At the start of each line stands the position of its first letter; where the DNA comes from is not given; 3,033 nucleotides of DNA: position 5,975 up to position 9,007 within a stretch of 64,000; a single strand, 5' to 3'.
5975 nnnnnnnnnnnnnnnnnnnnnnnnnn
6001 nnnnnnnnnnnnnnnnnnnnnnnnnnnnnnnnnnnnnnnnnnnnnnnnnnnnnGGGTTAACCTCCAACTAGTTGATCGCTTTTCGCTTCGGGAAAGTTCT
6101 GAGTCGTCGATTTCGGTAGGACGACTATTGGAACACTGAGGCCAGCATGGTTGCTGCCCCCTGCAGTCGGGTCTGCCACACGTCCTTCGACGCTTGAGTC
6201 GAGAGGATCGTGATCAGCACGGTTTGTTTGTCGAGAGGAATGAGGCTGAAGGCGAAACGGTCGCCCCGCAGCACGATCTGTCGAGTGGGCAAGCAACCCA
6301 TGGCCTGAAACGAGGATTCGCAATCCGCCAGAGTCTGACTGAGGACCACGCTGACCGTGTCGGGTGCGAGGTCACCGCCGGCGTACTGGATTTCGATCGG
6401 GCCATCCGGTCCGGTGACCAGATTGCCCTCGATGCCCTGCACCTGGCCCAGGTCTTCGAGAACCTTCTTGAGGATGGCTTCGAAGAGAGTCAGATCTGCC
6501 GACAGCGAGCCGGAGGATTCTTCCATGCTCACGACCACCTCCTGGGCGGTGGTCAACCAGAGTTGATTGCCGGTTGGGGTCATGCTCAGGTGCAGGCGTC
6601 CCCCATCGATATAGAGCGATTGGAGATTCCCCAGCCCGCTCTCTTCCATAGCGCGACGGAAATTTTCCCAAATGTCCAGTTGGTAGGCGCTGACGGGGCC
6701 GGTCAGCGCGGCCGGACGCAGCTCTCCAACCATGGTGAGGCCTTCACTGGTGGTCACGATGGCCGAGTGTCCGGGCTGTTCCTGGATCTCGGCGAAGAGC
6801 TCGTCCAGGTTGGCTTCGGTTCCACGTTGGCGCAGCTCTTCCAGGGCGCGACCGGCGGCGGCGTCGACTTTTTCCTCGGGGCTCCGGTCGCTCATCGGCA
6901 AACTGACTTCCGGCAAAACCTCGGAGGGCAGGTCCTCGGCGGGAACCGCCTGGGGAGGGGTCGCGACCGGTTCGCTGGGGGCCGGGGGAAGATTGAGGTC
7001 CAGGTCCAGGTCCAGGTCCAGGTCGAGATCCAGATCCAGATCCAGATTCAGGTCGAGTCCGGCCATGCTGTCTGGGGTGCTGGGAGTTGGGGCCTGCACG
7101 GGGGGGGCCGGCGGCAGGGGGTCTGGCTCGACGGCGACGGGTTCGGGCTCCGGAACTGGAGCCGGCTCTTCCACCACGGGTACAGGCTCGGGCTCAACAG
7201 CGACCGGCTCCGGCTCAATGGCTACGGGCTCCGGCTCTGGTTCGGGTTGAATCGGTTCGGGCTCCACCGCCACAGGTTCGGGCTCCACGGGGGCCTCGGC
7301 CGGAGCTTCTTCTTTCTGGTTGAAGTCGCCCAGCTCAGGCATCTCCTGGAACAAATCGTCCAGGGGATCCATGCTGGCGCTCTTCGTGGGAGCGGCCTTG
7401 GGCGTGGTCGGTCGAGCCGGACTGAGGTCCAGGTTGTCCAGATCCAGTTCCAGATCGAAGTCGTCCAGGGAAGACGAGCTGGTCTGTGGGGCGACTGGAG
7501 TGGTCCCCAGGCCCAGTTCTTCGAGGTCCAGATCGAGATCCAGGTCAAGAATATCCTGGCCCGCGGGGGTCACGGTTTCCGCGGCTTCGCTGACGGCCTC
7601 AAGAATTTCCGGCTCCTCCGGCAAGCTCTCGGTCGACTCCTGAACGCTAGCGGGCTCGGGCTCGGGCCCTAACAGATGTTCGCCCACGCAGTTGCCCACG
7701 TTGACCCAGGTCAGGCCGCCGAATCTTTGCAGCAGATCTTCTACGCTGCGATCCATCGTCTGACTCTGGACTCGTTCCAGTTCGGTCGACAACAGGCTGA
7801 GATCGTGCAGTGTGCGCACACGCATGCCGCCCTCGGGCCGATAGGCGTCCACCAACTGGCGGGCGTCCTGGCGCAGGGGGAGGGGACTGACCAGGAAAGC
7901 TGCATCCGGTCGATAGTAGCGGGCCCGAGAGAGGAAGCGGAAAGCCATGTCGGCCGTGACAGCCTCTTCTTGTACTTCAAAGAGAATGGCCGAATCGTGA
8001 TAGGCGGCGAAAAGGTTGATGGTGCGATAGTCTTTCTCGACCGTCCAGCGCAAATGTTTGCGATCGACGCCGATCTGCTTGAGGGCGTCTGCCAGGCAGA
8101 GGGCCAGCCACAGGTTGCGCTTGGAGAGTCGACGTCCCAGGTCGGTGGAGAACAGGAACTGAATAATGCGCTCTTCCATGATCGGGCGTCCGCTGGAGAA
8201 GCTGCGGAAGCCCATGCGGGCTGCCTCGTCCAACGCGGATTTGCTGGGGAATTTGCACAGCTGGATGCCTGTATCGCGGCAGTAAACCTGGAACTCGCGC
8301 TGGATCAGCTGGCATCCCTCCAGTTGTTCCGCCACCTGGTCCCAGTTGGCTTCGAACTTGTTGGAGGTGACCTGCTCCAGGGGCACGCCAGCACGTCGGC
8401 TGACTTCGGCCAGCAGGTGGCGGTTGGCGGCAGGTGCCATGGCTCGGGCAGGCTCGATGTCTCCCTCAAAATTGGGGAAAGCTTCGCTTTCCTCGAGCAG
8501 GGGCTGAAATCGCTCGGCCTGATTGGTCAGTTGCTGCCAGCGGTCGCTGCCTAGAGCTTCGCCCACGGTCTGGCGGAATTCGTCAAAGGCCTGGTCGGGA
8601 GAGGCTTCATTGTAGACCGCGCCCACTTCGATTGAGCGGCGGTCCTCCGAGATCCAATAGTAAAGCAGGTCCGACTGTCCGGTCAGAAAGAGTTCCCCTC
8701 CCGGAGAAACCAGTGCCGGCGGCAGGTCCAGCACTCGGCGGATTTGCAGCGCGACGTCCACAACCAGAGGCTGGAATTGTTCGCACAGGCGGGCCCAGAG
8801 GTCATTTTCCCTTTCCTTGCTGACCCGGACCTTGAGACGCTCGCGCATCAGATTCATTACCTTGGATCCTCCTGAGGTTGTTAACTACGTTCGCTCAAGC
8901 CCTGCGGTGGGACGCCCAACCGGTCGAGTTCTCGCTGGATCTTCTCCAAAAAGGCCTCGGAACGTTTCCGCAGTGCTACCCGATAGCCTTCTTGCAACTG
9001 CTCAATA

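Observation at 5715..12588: Three-gene minus-strand module: giant TPR protein, acidic Pro/Glu-repeat tandem-Roadblock protein, stand-alone Roadblock. Candidate undescribed polarity or GTPase-regulatory scaffold.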

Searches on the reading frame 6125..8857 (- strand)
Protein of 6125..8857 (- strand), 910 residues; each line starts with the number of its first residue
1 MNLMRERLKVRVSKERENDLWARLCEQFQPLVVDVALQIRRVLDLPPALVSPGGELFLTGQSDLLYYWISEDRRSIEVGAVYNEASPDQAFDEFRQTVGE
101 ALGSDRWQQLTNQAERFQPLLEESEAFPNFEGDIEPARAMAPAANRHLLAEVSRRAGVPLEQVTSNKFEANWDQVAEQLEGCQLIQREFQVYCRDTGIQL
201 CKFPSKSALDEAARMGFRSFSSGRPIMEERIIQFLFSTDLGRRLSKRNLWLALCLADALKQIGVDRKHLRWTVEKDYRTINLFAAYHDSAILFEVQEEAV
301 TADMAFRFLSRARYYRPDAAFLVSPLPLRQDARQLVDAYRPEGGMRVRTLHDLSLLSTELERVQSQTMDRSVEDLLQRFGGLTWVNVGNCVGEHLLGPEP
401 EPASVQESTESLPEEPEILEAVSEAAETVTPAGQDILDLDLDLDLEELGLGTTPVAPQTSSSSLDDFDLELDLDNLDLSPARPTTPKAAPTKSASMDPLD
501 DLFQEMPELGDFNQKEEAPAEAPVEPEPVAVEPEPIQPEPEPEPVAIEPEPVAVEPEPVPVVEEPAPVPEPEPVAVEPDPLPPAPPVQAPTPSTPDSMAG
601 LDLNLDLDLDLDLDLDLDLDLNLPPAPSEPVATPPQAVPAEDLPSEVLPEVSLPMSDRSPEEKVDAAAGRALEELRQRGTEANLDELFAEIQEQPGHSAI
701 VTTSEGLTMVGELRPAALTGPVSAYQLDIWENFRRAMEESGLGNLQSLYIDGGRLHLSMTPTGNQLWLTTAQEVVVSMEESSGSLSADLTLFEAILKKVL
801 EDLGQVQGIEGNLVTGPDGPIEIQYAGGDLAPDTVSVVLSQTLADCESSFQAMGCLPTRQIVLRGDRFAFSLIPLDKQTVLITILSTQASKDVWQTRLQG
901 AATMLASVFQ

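Call 6: search_protein_families(library=pfam, proteins=[window:6125-8857:-], max_evalue=0.01)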
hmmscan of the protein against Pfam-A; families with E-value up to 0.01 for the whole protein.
window:6125-8857:- (910 aa): 1 family
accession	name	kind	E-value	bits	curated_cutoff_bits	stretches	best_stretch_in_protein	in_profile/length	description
PF03259.23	Robl_LC7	-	0.00086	19.4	23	0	685-769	3-88/91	Roadblock/LC7 domain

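Call 7: find_encoding_contigs(protein=window:6125-8857:-, flank=10000, max_places=6)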
Protein window:6125-8857:- (910 aa): 1 contig read that carries it; 1 place shown.
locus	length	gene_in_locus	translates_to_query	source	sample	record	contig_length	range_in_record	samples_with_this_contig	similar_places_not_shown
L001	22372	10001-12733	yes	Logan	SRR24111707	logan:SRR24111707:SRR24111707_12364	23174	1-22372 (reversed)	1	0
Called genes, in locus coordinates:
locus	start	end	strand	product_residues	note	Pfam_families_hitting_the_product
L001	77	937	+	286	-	-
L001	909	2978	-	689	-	PF11992:TgpA_N, PF01841:Transglut_core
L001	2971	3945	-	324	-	PF01882:DUF58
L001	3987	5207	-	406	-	PF01547:SBP_bac_1, PF13416:SBP_bac_8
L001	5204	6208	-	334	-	PF07833:Cu_amine_oxidN1 (weak)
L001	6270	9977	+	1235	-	-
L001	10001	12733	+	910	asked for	-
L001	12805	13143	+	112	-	PF03259:Robl_LC7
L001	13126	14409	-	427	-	PF01663:Phosphodiest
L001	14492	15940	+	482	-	-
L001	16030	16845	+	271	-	-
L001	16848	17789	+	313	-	PF01073:3Beta_HSD, PF01370:Epimerase, PF02719:Polysacc_synt_2, PF04321:RmlD_sub_bind, PF13460:NAD_binding_10 (weak), PF16363:GDP_Man_Dehyd, PF07993:NAD_binding_4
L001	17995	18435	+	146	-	PF07963:N_methyl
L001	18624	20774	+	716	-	-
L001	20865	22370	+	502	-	?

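Call 8: find_homologous_proteins(query=window:6125-8857:-)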
Query window:6125-8857:- (910 aa): 7 proteins with E <= 0.001 among 8000 candidates.
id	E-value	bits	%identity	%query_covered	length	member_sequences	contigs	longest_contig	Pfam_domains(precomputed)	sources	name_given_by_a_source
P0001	0.0e+0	1124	95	57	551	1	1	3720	-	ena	-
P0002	1.1e-236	806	58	45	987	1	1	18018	PF03259.24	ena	-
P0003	3.1e-235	802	45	100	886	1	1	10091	PF03259.24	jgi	jgi:predicted regulator of Ras-like GTPase activity (Roadblock/LC7/MglB family)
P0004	4.4e-213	728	53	47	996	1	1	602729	PF03259.24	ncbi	-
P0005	4.2e-208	712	53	46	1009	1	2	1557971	PF03259.24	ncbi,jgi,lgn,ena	jgi:predicted regulator of Ras-like GTPase activity (Roadblock/LC7/MglB family)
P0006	7.7e-138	479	42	44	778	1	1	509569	PF03259.24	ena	-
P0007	8.5e-136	473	41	52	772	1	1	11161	PF03259.24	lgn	-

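Call 9: find_encoding_contigs(protein=P0005, flank=10000, max_places=3)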
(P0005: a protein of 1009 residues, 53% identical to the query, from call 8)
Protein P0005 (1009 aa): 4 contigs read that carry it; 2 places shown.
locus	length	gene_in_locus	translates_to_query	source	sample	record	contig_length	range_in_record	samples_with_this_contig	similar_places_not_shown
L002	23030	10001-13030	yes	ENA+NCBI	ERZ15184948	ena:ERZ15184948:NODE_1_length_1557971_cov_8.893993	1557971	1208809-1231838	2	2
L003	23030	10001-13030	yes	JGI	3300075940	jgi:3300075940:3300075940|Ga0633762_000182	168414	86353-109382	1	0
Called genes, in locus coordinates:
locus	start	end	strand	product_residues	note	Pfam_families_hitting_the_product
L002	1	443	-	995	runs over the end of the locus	PF13491:FtsK_4TM, PF17854:FtsK_alpha, PF01580:FtsK_SpoIIIE, PF09397:FtsK_gamma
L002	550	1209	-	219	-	PF07238:PilZ (weak)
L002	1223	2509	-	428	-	PF00083:Sugar_tr, PF07690:MFS_1, PF12832:MFS_1_like (faint), PF07690:MFS_1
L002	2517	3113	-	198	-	PF00117:GATase, PF07722:Peptidase_C26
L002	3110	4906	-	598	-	PF04715:, PF00425:Chorismate_bind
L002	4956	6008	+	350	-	PF13185:GAF_2, PF01590:GAF, PF13492:GAF_3, PF00990:GGDEF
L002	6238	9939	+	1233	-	-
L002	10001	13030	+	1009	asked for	PF03259:Robl_LC7 (weak)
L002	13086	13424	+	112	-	PF03259:Robl_LC7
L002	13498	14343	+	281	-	PF03331:LpxC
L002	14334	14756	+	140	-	PF07977:FabA, PF22818:ApeI-like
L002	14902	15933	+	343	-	PF01408:GFO_IDH_MocA, PF02894:GFO_IDH_MocA_C (faint), PF22725:GFO_IDH_MocA_C3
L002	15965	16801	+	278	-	PF25084:LbH_EIF2B (faint), PF25087:GMPPB_C (weak), PF00132:Hexapep (weak), PF13720:Acetyltransf_11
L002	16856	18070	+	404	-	PF02684:LpxB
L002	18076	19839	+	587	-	PF06966:DUF1295 (faint), PF04140:ICMT (weak), PF04191:PEMT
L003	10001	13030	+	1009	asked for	PF03259:Robl_LC7 (weak)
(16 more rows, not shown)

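Call 10: find_encoding_contigs(protein=P0004, flank=10000, max_places=3)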
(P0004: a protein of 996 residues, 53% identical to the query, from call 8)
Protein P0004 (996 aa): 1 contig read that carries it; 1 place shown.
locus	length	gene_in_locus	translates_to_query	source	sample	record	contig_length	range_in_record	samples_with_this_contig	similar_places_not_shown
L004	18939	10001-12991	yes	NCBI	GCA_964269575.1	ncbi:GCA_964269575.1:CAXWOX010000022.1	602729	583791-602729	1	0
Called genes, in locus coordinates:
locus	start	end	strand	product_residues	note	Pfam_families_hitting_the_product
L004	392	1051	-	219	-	PF07238:PilZ (weak)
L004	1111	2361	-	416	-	PF00083:Sugar_tr, PF07690:MFS_1, PF13347:MFS_2 (faint)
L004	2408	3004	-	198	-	PF00117:GATase, PF07722:Peptidase_C26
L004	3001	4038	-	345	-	PF00425:Chorismate_bind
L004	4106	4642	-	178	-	PF04715:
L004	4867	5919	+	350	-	PF13185:GAF_2, PF01590:GAF, PF13492:GAF_3, PF00990:GGDEF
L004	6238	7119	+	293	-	-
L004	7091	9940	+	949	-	-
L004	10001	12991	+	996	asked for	PF03259:Robl_LC7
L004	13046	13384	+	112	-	PF03259:Robl_LC7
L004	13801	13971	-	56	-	-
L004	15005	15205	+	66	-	-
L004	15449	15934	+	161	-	PF22725:GFO_IDH_MocA_C3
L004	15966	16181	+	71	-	PF00132:Hexapep (weak), PF25087:GMPPB_C (weak), PF00132:Hexapep (weak)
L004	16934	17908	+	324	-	PF02684:LpxB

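Call 11: find_encoding_contigs(protein=P0006, flank=10000, max_places=3)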
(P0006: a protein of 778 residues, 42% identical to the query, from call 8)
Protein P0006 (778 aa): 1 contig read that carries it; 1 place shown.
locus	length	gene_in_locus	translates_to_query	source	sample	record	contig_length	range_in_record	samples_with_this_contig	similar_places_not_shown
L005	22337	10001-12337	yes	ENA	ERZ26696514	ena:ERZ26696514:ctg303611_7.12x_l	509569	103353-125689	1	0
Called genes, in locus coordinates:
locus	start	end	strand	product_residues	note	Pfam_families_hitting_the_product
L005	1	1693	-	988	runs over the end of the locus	PF08487:VIT, PF13768:VWA_3 (weak), PF13424:TPR_12 (faint), PF14559:TPR_19 (faint), PF07719:TPR_2 (faint), PF13432:TPR_16 (weak)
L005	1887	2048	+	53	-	-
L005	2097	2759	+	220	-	PF00881:Nitroreductase, PF14512:TM1586_NiRdase (faint)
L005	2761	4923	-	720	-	PF11992:TgpA_N, PF01841:Transglut_core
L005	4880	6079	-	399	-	-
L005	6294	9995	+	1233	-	-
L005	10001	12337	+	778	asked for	PF03259:Robl_LC7 (weak)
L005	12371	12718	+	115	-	PF03259:Robl_LC7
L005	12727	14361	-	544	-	PF00520:Ion_trans, PF07885:Ion_trans_2, PF02254:TrkA_N (weak), PF06241:Castor_Poll_mid (weak)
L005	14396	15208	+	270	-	PF04231:Endonuclease_1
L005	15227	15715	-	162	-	-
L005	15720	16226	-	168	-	-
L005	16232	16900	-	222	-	PF24575:TPR_Slam (faint), PF12895:ANAPC3 (faint), PF13181:TPR_8 (faint), PF00515:TPR_1 (faint), PF07719:TPR_2 (faint), PF13174:TPR_6 (faint), PF13414:TPR_11 (faint), PF13428:TPR_14 (faint), +3 more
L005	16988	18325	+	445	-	PF03841:SelA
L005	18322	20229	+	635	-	PF00009:GTP_EFTU, PF03144:GTP_EFTU_D2, PF25461:Beta-barrel_SelB (weak), PF09107:WHD_3rd_SelB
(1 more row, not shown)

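Call 63: search_protein_families(library=padloc, proteins=[window:6125-8857:-], max_evalue=0.01)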
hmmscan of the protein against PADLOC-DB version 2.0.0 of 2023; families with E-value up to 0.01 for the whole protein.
window:6125-8857:- (910 aa): 0 families

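Call 64: search_protein_families(library=ncbifam, proteins=[window:6125-8857:-], max_evalue=0.01)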
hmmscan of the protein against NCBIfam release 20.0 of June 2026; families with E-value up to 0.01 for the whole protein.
window:6125-8857:- (910 aa): 0 families
